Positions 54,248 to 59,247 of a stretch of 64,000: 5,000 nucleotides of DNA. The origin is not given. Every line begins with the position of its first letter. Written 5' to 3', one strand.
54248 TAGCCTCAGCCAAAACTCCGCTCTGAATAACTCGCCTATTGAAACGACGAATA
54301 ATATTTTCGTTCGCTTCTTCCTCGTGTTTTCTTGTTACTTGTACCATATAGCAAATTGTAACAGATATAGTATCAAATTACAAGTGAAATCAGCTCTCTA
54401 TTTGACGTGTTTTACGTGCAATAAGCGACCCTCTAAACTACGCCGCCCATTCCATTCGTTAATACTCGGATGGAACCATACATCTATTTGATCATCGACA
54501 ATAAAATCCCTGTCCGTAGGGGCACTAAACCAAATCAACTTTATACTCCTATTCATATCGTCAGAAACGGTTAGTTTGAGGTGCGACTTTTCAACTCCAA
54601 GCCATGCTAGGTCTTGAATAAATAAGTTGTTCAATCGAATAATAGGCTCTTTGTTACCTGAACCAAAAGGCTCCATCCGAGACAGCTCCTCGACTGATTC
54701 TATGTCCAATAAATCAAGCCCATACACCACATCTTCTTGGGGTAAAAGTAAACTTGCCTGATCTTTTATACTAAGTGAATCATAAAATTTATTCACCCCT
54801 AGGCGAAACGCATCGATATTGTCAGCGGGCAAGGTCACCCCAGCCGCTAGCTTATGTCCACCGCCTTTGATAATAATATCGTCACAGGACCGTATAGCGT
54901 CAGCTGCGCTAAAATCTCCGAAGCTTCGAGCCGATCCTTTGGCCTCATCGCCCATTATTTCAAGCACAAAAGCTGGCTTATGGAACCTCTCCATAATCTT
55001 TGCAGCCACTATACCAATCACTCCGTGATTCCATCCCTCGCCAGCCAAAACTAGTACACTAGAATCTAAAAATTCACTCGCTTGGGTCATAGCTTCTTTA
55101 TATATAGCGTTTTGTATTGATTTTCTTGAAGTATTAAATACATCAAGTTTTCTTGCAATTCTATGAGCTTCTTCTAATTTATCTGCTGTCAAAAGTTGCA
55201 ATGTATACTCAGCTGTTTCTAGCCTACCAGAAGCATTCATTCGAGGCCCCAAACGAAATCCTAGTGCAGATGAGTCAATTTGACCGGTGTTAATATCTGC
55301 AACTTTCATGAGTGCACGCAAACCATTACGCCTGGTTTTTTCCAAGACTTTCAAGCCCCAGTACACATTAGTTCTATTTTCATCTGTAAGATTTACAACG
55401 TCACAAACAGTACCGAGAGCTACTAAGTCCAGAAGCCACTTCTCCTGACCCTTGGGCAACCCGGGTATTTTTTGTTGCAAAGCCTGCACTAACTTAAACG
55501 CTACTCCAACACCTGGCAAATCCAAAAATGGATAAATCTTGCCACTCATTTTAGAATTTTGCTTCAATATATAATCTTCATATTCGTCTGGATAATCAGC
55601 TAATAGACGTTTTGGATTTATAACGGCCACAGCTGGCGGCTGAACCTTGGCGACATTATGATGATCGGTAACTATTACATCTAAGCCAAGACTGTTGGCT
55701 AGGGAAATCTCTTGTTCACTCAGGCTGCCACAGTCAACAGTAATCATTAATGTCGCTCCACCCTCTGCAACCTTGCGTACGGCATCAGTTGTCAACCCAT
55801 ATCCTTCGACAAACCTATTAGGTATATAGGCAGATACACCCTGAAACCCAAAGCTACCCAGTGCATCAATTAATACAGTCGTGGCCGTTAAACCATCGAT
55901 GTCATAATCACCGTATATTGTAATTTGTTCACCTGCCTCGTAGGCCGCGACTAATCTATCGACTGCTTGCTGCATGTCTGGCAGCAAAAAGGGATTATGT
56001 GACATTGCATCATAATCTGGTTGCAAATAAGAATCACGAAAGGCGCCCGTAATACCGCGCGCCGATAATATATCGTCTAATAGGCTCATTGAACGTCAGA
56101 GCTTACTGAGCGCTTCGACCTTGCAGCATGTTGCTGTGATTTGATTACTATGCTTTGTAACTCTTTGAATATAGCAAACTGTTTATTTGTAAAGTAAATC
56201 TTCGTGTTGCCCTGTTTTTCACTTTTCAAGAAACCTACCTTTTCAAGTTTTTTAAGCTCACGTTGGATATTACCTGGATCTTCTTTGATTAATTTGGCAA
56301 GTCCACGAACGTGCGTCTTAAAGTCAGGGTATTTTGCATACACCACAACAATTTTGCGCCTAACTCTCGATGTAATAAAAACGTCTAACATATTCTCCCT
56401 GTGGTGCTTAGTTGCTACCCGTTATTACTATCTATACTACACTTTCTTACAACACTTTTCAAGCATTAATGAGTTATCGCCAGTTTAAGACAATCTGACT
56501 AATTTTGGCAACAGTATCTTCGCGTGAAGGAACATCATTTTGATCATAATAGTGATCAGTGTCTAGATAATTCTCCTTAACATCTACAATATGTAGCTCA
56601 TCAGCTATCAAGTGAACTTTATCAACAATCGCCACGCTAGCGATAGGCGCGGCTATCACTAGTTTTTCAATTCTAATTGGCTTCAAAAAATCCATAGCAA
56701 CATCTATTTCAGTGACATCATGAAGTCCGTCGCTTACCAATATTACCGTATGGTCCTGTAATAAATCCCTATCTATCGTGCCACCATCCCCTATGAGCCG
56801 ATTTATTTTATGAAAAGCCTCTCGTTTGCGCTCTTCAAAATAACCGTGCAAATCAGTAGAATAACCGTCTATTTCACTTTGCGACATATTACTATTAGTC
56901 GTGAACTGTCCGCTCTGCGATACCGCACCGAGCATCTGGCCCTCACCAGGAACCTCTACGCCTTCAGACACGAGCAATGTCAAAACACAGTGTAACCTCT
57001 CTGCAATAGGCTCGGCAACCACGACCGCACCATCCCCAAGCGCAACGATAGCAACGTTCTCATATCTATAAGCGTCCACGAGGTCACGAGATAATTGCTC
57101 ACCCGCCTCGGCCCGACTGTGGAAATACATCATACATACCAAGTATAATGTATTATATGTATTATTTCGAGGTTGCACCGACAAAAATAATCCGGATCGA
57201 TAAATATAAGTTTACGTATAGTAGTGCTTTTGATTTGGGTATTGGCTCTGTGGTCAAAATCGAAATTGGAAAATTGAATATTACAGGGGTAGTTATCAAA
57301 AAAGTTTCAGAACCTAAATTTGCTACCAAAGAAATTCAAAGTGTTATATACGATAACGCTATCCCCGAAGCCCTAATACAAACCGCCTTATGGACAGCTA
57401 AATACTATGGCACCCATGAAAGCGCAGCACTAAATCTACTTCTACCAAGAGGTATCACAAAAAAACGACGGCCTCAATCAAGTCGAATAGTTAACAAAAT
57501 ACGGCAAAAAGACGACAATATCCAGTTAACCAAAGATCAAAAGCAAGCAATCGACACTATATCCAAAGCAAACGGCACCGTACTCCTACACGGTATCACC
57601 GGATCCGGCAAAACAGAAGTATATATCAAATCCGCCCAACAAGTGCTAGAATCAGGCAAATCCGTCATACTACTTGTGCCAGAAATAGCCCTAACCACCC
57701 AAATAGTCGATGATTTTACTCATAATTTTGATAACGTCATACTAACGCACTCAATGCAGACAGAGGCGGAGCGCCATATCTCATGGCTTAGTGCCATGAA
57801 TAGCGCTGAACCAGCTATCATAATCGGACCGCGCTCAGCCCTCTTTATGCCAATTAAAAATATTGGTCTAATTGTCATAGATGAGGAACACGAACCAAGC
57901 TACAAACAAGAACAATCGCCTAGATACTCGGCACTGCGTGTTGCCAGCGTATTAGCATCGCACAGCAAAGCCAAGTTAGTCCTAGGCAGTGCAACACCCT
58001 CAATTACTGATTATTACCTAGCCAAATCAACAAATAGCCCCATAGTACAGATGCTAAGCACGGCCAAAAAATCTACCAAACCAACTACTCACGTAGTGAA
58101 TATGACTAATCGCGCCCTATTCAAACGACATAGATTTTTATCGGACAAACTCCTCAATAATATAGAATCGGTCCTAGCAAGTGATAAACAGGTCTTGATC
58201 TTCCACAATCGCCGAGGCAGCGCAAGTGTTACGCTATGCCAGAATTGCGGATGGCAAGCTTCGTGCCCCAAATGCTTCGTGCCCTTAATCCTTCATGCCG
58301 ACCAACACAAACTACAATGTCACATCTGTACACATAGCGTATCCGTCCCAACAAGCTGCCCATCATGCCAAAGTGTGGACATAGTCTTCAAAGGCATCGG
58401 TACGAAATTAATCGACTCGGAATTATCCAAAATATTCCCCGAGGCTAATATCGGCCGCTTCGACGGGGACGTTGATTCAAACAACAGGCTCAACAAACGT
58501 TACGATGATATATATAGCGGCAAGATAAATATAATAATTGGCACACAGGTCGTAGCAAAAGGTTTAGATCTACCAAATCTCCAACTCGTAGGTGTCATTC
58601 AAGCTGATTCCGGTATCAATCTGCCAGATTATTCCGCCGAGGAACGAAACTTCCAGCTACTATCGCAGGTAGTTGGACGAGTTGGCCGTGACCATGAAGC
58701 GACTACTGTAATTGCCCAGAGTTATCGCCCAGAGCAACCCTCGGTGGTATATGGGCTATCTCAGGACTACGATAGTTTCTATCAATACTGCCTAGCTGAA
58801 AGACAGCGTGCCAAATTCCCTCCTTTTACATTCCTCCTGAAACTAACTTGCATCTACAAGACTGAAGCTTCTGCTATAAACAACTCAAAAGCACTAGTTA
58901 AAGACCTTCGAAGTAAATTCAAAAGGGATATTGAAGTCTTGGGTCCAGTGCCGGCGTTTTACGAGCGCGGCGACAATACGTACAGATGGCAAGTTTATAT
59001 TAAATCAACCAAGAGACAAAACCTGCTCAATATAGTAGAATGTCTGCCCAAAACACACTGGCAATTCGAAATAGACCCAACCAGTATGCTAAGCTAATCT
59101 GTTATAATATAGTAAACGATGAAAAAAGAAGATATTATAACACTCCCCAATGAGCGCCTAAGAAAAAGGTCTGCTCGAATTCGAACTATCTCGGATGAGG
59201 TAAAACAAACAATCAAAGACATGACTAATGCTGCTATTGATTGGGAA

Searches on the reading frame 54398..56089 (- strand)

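Call 80: search_protein_families(library=pfam, proteins=[window:54398-56089:-], max_evalue=0.00001)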
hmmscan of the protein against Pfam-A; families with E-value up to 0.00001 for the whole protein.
window:54398-56089:- (563 aa): 3 families
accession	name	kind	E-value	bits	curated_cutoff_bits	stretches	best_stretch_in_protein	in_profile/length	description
PF17768.7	RecJ_OB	-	7.2e-23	81.1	27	1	454-554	3-103/107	RecJ OB domain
PF01368.27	DHH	-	3.2e-21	76.4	28.1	1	55-227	1-125/125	DHH family, N-terminal domain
PF02272.25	DHHA1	-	1.9e-14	54.4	25.9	1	343-429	2-93/102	DHHA1 domain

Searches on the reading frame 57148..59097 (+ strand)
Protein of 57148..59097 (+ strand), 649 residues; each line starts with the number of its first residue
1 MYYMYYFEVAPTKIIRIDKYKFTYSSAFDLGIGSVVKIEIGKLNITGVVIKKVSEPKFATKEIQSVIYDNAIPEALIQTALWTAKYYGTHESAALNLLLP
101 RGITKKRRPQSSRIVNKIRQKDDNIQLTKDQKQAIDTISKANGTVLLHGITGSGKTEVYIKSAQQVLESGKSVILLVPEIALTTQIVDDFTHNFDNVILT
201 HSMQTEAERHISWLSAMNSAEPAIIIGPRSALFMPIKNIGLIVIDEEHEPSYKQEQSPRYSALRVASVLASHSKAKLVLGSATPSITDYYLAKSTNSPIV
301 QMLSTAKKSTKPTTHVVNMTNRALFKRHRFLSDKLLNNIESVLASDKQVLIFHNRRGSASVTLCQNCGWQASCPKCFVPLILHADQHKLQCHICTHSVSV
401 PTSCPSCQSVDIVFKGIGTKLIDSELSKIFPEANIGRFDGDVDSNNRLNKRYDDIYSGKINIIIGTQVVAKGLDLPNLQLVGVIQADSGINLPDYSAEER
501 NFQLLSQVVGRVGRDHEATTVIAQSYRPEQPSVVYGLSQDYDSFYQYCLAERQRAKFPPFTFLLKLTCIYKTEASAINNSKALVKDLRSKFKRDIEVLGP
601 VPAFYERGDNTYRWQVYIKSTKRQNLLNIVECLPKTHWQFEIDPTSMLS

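Call 80: search_protein_families(library=pfam, proteins=[window:57148-59097:+], max_evalue=0.00001)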
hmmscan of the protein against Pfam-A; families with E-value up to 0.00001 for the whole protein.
window:57148-59097:+ (649 aa): 5 families
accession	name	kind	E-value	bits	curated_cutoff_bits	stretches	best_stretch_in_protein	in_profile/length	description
PF00270.35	DEAD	-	1.2e-19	71.1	26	1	128-285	1-161/167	DEAD/DEAH box helicase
PF04851.21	ResIII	-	2.7e-16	60.4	22.5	1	125-285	2-163/164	Type III restriction enzyme, res subunit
PF18074.6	PriA_C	-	9.4e-14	52.5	26.9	1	559-633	1-77/95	Primosomal protein N C-terminal domain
PF00271.37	Helicase_C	-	1.1e-09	38.9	23.5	1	428-515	38-109/110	Helicase conserved C-terminal domain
PF17764.6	PriA_3primeBD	-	1.4e-09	38.1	22.7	1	22-100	12-96/96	3'DNA-binding domain (3'BD)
